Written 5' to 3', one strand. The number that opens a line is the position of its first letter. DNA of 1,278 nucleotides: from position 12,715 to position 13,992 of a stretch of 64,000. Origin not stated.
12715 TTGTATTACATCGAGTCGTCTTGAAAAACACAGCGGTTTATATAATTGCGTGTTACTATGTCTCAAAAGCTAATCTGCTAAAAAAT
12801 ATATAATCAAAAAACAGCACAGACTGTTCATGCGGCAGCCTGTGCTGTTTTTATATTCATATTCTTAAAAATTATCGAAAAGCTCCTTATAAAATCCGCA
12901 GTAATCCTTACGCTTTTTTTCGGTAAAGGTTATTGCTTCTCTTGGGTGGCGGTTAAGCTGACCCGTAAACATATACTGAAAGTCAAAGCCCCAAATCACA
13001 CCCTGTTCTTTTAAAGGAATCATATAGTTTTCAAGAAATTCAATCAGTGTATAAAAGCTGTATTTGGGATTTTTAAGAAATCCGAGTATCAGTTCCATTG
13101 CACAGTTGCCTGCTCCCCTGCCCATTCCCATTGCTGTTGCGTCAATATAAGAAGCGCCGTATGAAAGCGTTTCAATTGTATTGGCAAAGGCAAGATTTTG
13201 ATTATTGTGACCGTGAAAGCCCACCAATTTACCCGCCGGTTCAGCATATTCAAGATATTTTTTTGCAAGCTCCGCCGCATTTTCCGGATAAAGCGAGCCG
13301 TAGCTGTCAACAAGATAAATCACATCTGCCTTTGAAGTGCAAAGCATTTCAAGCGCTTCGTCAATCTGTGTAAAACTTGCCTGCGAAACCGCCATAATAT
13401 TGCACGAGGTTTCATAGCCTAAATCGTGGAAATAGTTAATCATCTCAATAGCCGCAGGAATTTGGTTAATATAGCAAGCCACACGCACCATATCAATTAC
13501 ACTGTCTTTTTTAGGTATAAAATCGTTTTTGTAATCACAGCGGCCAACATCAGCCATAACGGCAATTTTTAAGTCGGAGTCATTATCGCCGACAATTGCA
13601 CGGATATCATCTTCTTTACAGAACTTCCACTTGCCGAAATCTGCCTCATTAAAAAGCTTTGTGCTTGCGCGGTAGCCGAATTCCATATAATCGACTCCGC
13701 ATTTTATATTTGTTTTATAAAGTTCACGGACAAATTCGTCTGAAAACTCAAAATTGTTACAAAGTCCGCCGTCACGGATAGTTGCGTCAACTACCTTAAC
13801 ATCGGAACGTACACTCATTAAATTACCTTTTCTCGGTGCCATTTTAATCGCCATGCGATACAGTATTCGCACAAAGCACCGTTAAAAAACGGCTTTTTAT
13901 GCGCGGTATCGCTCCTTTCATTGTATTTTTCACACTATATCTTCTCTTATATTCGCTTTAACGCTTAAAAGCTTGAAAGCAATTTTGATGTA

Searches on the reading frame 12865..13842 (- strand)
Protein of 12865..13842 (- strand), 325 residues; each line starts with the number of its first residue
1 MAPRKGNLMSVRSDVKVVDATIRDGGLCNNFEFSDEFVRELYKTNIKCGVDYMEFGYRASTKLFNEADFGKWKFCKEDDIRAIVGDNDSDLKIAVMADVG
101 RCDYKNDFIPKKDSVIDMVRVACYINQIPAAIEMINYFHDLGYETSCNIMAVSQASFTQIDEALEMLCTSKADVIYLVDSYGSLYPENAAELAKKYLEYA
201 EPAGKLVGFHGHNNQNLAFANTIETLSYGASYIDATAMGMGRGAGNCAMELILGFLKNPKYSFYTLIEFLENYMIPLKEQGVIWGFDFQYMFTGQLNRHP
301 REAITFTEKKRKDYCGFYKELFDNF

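Call 26: search_protein_families(library=pfam, proteins=[window:12865-13842:-])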
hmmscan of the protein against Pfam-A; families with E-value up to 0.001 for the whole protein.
window:12865-13842:- (325 aa): 1 family
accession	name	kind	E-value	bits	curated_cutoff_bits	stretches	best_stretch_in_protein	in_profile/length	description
PF00682.25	HMGL-like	-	2.5e-22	80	29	1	15-255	2-238/260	HMGL-like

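Call 63: find_homologous_proteins(query=window:12865-13842:-, max_evalue=1e-60)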
Query window:12865-13842:- (325 aa): 7987 proteins with E <= 1e-60 among 8000 candidates; the best 120 are listed.
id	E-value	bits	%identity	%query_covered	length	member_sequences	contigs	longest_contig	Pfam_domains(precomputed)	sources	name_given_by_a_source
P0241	3.9e-206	702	92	100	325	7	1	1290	PF00682.26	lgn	-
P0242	3.3e-197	673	88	100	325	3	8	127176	PF00682.26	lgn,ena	-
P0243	3.4e-196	669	87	100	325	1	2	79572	PF00682.26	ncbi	-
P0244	1.6e-188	644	83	100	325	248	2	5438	PF00682.26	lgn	-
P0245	9.2e-187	638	83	100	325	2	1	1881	PF00682.26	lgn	-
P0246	2.0e-186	637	82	100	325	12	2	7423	PF00682.26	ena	-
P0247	2.2e-186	637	82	100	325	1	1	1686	PF00682.26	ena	-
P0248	4.2e-186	636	82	100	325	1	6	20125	PF00682.26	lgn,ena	-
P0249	1.4e-185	634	82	100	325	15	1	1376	PF00682.26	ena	-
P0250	1.6e-185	634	82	100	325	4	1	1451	PF00682.26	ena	-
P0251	1.6e-185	634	82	100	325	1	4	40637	PF00682.26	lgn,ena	-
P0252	2.1e-185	634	82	100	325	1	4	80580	PF00682.26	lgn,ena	-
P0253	2.4e-185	634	82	100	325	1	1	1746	PF00682.26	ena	-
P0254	3.8e-185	633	82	100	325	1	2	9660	PF00682.26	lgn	-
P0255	2.4e-184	630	82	100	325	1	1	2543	PF00682.26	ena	-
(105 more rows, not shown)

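Call 64: find_encoding_contigs(protein=P0242, flank=10000, max_places=2)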
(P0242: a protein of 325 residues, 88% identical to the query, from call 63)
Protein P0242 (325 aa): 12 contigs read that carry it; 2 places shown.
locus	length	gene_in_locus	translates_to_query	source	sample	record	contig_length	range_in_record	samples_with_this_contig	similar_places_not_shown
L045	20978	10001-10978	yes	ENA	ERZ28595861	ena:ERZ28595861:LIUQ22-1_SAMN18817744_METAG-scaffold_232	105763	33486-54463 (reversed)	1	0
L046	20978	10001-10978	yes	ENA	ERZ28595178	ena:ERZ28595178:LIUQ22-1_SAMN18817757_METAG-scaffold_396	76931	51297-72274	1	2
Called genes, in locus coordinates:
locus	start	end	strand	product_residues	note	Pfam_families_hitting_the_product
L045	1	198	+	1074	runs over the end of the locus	PF00873:ACR_tran (weak), PF03176:MMPL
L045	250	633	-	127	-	PF02579:Nitro_FeMo-Co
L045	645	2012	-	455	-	PF14587:Glyco_hydr_30_2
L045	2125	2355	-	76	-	PF00550:PP-binding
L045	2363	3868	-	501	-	PF00501:AMP-binding, PF23562:AMP-binding_C_3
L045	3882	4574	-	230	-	PF01553:Acyltransferase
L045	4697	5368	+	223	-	PF00072:Response_reg, PF00486:Trans_reg_C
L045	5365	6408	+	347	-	PF00672:HAMP, PF00512:HisKA, PF02518:HATPase_c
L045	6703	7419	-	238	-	PF00899:ThiF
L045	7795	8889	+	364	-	PF01926:MMR_HSR1, PF02421:FeoB_N, PF06071:YchF-GTPase_C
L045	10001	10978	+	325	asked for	PF00682:HMGL-like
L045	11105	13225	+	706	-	PF13347:MFS_2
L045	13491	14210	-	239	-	PF01182:Glucosamine_iso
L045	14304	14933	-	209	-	-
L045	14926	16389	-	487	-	PF13347:MFS_2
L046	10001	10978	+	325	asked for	PF00682:HMGL-like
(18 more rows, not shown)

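Call 65: find_encoding_contigs(protein=P0243, flank=10000, max_places=2)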
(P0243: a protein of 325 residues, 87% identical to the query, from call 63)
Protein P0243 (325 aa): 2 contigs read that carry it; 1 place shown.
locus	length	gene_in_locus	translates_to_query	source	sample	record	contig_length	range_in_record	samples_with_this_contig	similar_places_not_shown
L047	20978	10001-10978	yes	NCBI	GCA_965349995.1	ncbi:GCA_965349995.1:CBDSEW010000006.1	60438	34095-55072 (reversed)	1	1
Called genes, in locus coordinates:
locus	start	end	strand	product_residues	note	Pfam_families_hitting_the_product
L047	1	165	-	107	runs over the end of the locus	PF01740:STAS, PF13466:STAS_2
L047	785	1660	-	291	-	PF18082:NAT_N, PF18164:GNAT_C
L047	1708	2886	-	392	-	PF01553:Acyltransferase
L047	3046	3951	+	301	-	PF04055:Radical_SAM, PF16199:Radical_SAM_C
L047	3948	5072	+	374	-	PF00465:Fe-ADH, PF13685:Fe-ADH_2 (weak), PF25137:ADH_Fe_C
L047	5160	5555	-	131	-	PF02579:Nitro_FeMo-Co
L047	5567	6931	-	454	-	PF14587:Glyco_hydr_30_2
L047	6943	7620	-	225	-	PF00899:ThiF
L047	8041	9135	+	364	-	PF01926:MMR_HSR1, PF02421:FeoB_N, PF06071:YchF-GTPase_C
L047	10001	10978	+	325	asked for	PF00682:HMGL-like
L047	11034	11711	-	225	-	PF00881:Nitroreductase (faint), PF14512:TM1586_NiRdase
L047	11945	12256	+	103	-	PF00829:Ribosomal_L21p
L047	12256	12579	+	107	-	PF04327:Peptidase_Prp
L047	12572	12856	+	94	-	PF01016:Ribosomal_L27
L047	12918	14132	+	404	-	PF00155:Aminotran_1_2, PF01041:DegT_DnrJ_EryC1 (weak)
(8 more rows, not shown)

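Call 68: find_encoding_contigs(protein=P0241, flank=3000, max_places=4)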
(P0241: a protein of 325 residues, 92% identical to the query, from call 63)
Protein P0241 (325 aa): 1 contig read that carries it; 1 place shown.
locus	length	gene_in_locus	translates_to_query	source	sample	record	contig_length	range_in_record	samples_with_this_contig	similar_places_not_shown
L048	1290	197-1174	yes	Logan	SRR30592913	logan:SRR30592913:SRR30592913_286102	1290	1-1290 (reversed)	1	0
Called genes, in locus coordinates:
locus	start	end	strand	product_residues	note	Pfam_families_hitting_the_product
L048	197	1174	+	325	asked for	PF00682:HMGL-like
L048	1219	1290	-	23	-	?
